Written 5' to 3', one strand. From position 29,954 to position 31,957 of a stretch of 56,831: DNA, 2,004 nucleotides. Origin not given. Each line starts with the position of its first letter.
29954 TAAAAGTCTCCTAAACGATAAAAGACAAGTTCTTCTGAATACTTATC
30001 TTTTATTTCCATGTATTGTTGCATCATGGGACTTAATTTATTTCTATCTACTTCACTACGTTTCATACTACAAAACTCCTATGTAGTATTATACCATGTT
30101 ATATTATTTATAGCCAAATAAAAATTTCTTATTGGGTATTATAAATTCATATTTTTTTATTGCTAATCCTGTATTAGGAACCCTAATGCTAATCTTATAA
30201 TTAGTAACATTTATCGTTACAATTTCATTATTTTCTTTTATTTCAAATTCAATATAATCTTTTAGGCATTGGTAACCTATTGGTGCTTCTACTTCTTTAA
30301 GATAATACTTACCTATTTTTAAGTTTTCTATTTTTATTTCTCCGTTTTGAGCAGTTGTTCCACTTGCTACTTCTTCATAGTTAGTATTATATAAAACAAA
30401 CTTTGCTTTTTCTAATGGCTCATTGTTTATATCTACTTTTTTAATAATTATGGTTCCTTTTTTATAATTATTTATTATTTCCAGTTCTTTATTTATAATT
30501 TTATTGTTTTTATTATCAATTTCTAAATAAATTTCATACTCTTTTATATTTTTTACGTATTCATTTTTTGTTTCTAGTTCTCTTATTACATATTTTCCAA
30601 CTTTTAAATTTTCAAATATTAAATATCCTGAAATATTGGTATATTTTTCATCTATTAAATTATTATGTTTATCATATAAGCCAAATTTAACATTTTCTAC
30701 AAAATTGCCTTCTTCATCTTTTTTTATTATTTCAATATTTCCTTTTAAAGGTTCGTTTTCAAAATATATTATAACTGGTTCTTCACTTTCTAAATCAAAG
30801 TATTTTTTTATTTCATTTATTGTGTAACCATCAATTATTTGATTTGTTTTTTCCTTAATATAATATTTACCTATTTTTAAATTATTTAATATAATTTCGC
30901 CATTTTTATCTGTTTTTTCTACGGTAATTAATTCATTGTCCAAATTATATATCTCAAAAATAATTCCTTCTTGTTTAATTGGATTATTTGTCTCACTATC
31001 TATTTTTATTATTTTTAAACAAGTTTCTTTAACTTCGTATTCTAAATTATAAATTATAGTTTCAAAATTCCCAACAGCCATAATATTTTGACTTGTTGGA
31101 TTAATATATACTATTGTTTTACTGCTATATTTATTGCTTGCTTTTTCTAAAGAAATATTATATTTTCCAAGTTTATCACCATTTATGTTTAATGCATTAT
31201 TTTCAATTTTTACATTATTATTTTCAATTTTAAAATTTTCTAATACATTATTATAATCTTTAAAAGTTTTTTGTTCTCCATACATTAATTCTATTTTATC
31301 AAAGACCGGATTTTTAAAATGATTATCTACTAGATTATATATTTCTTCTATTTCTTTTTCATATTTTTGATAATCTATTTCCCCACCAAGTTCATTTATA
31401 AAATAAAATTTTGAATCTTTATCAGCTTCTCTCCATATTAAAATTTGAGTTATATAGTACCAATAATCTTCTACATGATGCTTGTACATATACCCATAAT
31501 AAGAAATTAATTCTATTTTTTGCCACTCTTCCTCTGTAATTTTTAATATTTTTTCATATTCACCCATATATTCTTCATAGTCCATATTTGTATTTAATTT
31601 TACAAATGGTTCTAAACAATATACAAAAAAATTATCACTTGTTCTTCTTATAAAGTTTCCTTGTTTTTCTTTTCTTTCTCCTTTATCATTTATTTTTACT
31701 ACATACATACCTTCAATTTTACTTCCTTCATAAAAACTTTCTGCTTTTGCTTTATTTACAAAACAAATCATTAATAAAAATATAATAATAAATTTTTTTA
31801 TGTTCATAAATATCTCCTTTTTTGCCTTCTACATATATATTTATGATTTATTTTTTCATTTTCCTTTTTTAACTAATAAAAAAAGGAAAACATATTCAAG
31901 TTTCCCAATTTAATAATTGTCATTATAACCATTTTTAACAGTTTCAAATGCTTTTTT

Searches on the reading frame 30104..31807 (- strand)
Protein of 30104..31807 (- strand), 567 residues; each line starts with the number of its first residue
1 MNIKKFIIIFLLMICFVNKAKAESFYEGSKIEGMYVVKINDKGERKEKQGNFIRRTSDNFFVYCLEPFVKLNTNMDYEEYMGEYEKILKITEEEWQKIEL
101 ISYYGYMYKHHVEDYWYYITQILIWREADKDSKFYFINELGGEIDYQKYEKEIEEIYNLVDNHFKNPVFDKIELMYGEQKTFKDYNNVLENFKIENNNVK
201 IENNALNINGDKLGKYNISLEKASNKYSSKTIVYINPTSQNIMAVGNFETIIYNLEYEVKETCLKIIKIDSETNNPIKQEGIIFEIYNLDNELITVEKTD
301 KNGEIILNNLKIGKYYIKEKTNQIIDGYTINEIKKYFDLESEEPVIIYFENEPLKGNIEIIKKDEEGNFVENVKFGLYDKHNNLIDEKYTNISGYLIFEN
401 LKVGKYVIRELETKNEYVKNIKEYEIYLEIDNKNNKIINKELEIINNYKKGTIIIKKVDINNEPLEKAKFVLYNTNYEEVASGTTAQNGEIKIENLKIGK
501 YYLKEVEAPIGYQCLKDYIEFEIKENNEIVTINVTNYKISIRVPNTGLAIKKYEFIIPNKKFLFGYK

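Call 30: search_protein_families(library=pfam, proteins=[window:30104-31807:-], max_evalue=0.00001)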
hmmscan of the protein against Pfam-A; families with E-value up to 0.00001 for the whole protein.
window:30104-31807:- (567 aa): 5 families
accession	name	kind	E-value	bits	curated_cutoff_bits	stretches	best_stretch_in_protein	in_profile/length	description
PF17802.7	SpaA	-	5.7e-44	148.6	23.1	3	451-538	1-91/91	Prealbumin-like fold domain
PF17210.9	SdrD_B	-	3e-12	47.2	29.7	0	364-418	18-71/112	SdrD B-like domain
PF08341.16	TED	-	1.8e-06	28.8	22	1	62-156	2-96/102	Thioester domain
PF13620.12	CarboxypepD_reg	-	3.8e-06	27.6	32.3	0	459-503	8-52/82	Carboxypeptidase regulatory-like domain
PF11974.14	bMG3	-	4.3e-06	27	34.9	0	462-496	25-59/103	Bacterial alpha-2-macroglobulin MG3 domain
